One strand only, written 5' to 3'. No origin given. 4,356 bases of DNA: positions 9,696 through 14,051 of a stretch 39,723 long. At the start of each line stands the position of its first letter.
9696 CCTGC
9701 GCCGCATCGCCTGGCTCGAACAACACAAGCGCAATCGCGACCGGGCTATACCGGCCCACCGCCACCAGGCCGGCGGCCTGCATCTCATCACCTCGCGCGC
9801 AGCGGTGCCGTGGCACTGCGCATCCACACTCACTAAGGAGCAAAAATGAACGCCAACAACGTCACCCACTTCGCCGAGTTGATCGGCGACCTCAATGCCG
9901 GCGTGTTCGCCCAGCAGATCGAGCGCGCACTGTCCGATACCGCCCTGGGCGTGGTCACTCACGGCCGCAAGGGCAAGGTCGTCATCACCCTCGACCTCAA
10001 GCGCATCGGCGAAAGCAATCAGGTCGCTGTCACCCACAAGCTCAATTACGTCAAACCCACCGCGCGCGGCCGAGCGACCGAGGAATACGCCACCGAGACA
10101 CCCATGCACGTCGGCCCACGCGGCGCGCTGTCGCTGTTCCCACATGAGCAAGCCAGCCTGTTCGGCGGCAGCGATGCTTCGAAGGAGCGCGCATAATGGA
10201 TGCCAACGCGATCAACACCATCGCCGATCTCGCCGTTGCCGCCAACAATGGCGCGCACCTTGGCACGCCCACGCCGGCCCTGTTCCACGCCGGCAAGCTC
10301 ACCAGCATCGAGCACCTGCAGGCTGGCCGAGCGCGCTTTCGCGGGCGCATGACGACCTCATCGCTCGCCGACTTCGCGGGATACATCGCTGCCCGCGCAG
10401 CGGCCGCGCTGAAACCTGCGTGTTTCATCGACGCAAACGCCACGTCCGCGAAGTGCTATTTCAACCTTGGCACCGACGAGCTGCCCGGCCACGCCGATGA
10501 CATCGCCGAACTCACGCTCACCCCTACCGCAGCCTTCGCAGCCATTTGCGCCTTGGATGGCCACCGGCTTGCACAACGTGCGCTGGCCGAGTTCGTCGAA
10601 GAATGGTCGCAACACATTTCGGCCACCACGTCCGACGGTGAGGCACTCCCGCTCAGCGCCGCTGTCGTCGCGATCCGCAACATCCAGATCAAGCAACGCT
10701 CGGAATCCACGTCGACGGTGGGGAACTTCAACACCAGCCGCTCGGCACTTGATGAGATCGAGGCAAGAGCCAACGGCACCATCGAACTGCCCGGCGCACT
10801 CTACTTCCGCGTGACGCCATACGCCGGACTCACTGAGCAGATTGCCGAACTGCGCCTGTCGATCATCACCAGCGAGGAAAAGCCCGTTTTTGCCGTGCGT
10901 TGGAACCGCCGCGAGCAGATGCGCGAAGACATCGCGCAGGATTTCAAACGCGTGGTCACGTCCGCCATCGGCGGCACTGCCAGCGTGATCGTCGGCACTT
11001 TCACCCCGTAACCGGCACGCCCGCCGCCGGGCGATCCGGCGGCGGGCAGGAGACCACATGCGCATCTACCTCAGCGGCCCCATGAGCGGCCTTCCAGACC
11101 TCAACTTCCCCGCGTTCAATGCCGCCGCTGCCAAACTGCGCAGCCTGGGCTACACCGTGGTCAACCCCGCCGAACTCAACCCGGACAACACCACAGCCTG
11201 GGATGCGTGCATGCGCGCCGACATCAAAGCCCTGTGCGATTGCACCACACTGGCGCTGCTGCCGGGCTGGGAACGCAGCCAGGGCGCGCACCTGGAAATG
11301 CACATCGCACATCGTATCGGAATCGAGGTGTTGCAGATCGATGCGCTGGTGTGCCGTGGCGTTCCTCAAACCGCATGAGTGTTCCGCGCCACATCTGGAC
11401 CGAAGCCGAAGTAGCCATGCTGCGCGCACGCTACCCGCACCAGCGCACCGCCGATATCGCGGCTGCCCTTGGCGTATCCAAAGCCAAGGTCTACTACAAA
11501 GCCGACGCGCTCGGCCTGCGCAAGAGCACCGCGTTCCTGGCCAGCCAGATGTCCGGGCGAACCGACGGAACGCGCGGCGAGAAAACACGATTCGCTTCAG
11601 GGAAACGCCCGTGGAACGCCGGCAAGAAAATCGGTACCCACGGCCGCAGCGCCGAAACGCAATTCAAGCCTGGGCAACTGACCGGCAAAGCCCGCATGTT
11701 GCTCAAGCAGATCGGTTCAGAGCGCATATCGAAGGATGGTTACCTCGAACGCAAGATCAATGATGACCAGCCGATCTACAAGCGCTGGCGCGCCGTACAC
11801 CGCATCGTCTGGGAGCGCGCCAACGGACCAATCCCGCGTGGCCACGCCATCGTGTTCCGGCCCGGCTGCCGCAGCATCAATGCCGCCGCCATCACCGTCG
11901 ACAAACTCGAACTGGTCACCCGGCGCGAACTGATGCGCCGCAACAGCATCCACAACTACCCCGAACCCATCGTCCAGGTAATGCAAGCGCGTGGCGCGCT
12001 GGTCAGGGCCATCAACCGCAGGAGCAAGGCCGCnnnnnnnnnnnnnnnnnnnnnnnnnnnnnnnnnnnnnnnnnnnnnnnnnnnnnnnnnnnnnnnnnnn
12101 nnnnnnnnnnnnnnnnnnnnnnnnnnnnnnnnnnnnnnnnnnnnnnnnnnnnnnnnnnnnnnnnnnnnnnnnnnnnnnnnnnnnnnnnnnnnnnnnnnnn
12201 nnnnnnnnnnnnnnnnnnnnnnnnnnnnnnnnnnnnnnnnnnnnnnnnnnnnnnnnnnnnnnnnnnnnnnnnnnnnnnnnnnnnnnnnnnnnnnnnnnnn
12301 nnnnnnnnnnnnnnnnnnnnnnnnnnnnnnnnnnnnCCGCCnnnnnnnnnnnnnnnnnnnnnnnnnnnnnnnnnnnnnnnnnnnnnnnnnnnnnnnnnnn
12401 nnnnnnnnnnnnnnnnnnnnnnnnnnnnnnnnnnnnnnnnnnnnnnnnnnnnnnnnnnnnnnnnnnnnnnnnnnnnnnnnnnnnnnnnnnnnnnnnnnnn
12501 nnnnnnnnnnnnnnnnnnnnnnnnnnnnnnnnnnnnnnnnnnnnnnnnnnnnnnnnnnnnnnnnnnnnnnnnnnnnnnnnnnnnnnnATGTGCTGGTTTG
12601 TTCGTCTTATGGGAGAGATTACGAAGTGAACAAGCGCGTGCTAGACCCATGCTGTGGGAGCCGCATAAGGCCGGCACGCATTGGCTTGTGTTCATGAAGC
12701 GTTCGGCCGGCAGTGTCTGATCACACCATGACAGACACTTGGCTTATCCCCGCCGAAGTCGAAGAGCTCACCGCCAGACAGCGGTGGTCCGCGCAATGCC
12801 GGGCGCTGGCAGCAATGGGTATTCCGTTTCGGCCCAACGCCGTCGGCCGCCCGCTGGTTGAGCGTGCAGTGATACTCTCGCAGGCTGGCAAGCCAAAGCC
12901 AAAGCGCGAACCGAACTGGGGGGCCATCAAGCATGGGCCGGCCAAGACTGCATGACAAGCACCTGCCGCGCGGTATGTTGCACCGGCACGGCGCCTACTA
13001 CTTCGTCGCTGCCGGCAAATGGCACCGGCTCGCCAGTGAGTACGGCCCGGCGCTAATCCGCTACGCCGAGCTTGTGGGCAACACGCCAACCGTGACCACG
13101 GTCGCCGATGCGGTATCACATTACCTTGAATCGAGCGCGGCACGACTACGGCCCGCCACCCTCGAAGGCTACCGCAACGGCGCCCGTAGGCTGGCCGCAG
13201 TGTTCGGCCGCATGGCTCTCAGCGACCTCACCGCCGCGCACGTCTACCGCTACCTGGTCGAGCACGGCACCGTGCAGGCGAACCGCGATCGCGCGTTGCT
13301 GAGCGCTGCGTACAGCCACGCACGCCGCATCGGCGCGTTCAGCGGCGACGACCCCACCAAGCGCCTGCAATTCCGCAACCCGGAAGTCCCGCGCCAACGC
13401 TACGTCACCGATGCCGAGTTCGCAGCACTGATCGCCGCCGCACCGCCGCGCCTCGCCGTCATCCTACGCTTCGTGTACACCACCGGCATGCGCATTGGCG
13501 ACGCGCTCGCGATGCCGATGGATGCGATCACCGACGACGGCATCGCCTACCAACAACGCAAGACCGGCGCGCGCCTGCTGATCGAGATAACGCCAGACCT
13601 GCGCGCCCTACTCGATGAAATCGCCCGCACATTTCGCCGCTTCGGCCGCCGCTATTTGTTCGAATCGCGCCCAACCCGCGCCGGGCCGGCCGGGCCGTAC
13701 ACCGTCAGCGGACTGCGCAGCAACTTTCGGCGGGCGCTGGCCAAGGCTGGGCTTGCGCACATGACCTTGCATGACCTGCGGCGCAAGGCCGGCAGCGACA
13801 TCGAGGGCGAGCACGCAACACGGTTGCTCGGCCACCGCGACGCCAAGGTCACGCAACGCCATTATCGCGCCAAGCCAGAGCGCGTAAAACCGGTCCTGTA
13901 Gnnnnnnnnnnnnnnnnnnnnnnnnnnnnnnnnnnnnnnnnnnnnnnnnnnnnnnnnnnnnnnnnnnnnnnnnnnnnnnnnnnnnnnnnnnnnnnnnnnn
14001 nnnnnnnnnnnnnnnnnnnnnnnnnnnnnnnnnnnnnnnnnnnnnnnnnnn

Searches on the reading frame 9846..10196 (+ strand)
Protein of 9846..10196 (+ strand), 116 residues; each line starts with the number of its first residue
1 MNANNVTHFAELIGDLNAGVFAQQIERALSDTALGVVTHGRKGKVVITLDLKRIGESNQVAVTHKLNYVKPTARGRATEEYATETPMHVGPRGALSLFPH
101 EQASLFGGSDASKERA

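Call 99: search_protein_families(library=phrogs, proteins=[window:9846-10196:+], max_evalue=0.001)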
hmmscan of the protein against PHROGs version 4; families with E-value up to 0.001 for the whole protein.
window:9846-10196:+ (116 aa): 3 families
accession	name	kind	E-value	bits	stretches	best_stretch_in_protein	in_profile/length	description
phrog_204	-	unknown function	3.1e-33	115.8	1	1-113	18-123/143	-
phrog_17027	-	unknown function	3.9e-12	46.4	1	60-107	1-48/62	-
phrog_33467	-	unknown function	4.7e-06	27.2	1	4-51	4-51/58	-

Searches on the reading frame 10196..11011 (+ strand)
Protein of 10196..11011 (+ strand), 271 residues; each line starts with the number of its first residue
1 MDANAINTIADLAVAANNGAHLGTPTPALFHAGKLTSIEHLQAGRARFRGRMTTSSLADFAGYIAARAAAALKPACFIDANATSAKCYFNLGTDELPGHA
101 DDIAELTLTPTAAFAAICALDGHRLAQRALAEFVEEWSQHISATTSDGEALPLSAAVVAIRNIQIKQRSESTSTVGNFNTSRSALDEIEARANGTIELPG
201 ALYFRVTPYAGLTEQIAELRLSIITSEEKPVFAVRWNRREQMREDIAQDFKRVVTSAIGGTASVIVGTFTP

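Call 99: search_protein_families(library=phrogs, proteins=[window:10196-11011:+], max_evalue=0.001)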
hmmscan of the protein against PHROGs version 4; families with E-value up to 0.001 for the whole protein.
window:10196-11011:+ (271 aa): 2 families
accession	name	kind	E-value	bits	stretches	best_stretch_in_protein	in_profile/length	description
phrog_210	-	unknown function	1.3e-69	235.6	1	1-270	3-273/274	-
phrog_18285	-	unknown function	5.5e-10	40.1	1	189-270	5-84/85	-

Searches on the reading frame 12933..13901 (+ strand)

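Call 99: search_protein_families(library=phrogs, proteins=[window:12933-13901:+], max_evalue=0.001)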
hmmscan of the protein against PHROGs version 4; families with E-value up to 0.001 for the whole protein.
window:12933-13901:+ (322 aa): 3 families
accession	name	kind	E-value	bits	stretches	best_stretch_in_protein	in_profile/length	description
phrog_1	-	integration and excision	4.7e-45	155.9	1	22-314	124-436/611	integrase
phrog_216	-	integration and excision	3e-23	83.4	1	118-312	16-222/301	integrase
phrog_7244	-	integration and excision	6.9e-13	49.4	1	53-225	74-249/263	integrase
